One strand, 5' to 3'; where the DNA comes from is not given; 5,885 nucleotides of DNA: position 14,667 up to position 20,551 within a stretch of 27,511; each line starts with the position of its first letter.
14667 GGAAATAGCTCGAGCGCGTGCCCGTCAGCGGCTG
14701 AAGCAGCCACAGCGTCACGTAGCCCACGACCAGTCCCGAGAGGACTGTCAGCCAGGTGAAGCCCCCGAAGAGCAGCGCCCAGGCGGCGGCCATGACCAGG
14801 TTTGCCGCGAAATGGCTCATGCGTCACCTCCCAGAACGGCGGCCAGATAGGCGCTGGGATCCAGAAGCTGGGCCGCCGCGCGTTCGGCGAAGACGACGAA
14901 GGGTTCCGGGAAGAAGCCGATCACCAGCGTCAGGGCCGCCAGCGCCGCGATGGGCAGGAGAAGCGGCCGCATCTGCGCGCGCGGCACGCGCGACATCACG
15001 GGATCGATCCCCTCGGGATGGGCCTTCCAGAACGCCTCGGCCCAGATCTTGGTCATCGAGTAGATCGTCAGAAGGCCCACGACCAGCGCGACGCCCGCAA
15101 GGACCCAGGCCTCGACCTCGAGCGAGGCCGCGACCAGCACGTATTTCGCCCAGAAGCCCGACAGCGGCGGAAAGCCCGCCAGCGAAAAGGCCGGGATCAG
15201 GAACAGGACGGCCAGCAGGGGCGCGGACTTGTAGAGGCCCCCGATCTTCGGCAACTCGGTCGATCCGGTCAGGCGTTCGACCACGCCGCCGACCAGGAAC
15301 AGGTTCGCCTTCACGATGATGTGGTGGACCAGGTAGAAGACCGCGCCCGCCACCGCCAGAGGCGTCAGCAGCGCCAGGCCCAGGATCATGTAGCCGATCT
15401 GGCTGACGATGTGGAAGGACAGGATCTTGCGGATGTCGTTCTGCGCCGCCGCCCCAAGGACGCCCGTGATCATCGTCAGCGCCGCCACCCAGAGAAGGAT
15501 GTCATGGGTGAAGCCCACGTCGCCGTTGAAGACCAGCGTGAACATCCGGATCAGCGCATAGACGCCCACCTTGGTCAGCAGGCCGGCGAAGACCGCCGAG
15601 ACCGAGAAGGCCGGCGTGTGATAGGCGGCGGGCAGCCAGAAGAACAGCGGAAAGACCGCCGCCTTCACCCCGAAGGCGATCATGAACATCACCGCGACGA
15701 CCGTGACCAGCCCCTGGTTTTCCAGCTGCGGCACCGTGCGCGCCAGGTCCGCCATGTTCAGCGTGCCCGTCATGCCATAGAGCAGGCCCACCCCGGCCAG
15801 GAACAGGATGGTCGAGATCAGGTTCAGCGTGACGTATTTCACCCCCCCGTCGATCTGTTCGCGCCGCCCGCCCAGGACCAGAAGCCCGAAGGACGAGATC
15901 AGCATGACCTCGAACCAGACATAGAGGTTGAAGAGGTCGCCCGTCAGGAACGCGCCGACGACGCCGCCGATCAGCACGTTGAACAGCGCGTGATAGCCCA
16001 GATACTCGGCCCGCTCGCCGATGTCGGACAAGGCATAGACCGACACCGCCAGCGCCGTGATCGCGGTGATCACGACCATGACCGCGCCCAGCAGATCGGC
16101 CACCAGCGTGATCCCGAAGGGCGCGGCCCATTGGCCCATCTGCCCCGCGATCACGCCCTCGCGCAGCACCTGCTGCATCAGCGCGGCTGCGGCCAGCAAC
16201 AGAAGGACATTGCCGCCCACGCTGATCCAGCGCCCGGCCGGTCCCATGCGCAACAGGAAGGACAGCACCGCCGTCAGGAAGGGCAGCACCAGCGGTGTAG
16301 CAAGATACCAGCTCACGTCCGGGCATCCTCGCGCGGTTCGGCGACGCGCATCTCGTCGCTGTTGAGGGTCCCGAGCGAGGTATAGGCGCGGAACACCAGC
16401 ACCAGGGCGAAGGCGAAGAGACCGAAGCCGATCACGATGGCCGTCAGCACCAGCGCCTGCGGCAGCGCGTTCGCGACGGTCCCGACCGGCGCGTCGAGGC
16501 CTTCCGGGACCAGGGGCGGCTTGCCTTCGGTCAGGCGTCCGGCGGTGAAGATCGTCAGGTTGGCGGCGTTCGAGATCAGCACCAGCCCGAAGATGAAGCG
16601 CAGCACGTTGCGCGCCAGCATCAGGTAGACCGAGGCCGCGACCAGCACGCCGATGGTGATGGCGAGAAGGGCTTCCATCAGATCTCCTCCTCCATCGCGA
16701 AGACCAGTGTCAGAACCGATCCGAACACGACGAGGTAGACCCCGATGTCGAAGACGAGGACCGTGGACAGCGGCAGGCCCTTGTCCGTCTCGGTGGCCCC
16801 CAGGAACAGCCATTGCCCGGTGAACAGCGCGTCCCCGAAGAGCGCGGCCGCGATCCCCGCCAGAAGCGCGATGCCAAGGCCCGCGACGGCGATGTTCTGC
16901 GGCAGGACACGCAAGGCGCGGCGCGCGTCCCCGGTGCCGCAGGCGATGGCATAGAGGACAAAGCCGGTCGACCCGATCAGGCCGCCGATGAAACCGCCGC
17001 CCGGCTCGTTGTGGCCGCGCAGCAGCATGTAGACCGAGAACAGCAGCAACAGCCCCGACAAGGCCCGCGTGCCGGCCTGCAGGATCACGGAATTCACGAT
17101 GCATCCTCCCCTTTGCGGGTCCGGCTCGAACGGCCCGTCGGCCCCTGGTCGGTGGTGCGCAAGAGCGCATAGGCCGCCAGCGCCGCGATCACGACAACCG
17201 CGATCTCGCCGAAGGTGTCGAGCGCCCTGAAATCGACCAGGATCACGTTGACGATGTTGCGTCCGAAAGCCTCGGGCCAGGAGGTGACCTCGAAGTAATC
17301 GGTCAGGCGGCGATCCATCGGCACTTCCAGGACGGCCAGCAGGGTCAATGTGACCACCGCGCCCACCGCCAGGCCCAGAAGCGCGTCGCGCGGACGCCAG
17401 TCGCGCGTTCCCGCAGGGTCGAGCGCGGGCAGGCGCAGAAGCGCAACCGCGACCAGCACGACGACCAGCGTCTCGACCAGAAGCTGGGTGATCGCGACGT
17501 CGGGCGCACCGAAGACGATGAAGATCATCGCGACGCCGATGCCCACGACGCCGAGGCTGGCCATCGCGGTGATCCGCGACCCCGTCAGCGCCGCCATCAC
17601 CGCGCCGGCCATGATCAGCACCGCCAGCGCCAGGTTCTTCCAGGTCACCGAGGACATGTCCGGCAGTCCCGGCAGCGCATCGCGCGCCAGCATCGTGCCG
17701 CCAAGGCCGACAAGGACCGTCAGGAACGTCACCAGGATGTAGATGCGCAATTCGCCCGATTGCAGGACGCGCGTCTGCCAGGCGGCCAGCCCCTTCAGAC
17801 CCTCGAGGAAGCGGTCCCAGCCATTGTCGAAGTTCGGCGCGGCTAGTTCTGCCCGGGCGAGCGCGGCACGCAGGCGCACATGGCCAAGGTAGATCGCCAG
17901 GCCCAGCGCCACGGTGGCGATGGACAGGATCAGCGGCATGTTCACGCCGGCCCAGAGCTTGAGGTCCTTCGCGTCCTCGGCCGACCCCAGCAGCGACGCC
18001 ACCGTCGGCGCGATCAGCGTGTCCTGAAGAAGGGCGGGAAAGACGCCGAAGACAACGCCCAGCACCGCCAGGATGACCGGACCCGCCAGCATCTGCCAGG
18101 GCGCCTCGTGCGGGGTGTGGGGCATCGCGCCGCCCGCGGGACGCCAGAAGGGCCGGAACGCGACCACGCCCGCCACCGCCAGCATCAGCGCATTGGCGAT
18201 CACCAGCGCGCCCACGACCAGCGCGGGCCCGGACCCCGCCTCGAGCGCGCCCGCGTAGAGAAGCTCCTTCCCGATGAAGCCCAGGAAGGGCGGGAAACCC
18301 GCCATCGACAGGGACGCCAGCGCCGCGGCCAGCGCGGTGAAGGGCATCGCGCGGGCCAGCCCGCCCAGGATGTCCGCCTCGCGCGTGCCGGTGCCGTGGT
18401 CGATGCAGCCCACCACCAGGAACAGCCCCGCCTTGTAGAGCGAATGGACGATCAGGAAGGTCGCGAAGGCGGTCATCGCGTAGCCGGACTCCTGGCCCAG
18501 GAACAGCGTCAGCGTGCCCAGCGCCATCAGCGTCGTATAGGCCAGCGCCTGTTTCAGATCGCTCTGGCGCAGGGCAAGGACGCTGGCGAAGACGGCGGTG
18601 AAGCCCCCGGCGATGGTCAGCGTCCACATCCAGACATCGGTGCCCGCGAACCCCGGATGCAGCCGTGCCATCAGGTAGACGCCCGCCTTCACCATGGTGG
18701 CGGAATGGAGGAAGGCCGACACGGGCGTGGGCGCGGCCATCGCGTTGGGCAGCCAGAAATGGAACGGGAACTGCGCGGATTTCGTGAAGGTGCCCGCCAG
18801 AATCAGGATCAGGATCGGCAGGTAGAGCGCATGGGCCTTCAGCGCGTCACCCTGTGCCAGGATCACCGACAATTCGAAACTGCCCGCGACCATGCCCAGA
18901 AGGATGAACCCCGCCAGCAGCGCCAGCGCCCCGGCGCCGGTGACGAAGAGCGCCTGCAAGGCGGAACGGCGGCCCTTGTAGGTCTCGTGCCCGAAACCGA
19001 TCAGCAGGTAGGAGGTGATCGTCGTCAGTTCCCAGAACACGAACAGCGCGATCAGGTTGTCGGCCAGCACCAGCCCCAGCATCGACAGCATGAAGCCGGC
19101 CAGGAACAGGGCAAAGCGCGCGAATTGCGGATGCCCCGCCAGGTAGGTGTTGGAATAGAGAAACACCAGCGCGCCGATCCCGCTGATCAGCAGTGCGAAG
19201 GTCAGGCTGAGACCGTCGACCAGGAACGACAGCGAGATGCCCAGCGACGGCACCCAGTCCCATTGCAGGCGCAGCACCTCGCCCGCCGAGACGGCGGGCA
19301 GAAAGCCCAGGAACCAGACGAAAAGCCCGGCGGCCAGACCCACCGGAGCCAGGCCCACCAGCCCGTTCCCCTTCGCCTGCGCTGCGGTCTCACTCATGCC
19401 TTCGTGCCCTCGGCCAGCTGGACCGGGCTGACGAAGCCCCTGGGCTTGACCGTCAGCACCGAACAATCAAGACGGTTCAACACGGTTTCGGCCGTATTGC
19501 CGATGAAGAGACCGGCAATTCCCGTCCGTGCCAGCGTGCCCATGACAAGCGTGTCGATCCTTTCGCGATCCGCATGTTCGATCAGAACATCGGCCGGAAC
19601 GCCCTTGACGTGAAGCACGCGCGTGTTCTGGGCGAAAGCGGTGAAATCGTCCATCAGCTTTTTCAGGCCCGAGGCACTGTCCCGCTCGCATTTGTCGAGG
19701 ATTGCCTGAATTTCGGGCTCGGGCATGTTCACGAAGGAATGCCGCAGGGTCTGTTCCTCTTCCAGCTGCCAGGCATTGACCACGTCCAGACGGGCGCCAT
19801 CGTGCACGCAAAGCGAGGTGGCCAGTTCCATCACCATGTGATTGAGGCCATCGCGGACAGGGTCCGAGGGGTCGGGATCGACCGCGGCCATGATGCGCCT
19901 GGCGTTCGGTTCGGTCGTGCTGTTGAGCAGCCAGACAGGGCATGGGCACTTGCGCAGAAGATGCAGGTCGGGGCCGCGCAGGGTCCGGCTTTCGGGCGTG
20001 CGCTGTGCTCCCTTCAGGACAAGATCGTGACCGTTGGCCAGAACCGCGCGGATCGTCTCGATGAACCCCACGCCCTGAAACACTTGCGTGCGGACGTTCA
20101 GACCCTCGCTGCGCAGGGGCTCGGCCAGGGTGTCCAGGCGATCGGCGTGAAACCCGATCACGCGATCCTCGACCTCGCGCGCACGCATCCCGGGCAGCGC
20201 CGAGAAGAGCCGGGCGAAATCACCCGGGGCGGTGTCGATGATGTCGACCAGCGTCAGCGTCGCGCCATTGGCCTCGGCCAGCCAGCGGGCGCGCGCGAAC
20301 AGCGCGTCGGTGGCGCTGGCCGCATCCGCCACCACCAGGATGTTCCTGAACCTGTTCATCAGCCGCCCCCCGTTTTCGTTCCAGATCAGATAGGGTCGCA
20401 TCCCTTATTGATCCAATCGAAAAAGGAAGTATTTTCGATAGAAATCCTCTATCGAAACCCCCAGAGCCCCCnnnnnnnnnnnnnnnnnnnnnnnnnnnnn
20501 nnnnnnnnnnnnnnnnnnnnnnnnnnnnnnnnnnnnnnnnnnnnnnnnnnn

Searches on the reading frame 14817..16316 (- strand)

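Call 14: search_protein_families(library=pfam, proteins=[window:14817-16316:-], max_evalue=0.00001)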
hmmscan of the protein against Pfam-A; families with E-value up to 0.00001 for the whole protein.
window:14817-16316:- (499 aa): 1 family
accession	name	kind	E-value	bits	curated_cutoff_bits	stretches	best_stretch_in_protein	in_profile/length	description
PF00361.26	Proton_antipo_M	-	6.9e-60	203.2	21.5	1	126-416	2-293/294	NADH:quinone oxidoreductase/Mrp antiporter, TM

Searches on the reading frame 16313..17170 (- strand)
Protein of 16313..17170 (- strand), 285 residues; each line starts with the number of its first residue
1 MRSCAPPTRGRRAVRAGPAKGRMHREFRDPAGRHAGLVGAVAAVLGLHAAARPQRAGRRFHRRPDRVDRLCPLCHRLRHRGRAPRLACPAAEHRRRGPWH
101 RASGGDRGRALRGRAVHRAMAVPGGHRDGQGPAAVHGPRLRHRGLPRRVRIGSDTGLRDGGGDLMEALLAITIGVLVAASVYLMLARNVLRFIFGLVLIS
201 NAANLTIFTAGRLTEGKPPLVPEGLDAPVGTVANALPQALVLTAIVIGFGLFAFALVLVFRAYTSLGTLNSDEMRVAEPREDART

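Call 14: search_protein_families(library=pfam, proteins=[window:16313-17170:-], max_evalue=0.00001)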
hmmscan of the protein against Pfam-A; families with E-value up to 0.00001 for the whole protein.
window:16313-17170:- (285 aa): 1 family
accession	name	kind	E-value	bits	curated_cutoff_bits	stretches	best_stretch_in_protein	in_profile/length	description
PF00420.29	Oxidored_q2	-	1.9e-21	76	26.1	1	169-275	2-91/95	NADH-ubiquinone/plastoquinone oxidoreductase chain 4L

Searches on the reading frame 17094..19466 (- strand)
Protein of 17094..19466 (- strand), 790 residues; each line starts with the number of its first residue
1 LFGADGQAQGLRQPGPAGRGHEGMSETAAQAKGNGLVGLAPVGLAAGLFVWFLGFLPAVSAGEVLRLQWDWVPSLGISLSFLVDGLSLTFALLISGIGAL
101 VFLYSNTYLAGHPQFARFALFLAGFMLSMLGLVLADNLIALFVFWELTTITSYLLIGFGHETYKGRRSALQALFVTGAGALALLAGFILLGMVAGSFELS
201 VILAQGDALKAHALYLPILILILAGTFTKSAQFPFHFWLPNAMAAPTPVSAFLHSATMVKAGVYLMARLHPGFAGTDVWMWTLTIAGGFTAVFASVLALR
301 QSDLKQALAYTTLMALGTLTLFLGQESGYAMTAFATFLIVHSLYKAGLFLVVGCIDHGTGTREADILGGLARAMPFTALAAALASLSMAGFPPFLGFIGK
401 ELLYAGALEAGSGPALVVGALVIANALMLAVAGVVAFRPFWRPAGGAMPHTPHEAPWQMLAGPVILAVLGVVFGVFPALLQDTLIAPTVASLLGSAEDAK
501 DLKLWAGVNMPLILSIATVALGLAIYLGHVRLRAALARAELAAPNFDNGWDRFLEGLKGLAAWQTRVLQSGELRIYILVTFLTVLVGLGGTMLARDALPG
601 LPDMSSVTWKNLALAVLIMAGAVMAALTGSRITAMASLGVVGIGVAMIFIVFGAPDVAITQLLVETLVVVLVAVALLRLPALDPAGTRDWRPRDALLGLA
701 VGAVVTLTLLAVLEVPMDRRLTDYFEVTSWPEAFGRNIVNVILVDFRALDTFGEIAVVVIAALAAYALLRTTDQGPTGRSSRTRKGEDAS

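Call 14: search_protein_families(library=pfam, proteins=[window:17094-19466:-], max_evalue=0.00001)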
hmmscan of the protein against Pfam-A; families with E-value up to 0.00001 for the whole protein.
window:17094-19466:- (790 aa): 4 families
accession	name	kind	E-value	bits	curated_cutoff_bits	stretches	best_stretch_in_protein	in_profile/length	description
PF00361.26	Proton_antipo_M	-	8.1e-58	196.4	21.5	1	135-418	1-286/294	NADH:quinone oxidoreductase/Mrp antiporter, TM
PF20501.3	MbhE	-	1.6e-21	76.6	27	1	691-771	3-83/98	MBH, subunit E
PF13244.11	MbhD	-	7.2e-16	58.5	27.2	1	616-680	1-66/67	MBH, subunit D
PF00662.26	Proton_antipo_N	-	4.4e-12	46.1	24.5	1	72-118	4-50/51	NADH-Ubiquinone oxidoreductase (complex I), chain 5 N-terminus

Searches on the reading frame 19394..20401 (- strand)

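Call 14: search_protein_families(library=pfam, proteins=[window:19394-20401:-], max_evalue=0.00001)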
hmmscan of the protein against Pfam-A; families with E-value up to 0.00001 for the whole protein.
window:19394-20401:- (335 aa): 1 family
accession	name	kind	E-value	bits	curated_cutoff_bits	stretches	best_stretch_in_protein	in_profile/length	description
PF00582.32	Usp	-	6e-31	108.3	24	2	168-319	3-141/141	Universal stress protein family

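Call 50: search_protein_families(library=pfam, proteins=[window:19394-20401:-], max_evalue=0.001)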
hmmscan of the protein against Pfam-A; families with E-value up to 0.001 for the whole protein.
window:19394-20401:- (335 aa): 1 family
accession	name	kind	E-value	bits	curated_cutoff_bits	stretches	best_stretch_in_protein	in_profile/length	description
PF00582.32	Usp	-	6e-31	108.3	24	2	168-319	3-141/141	Universal stress protein family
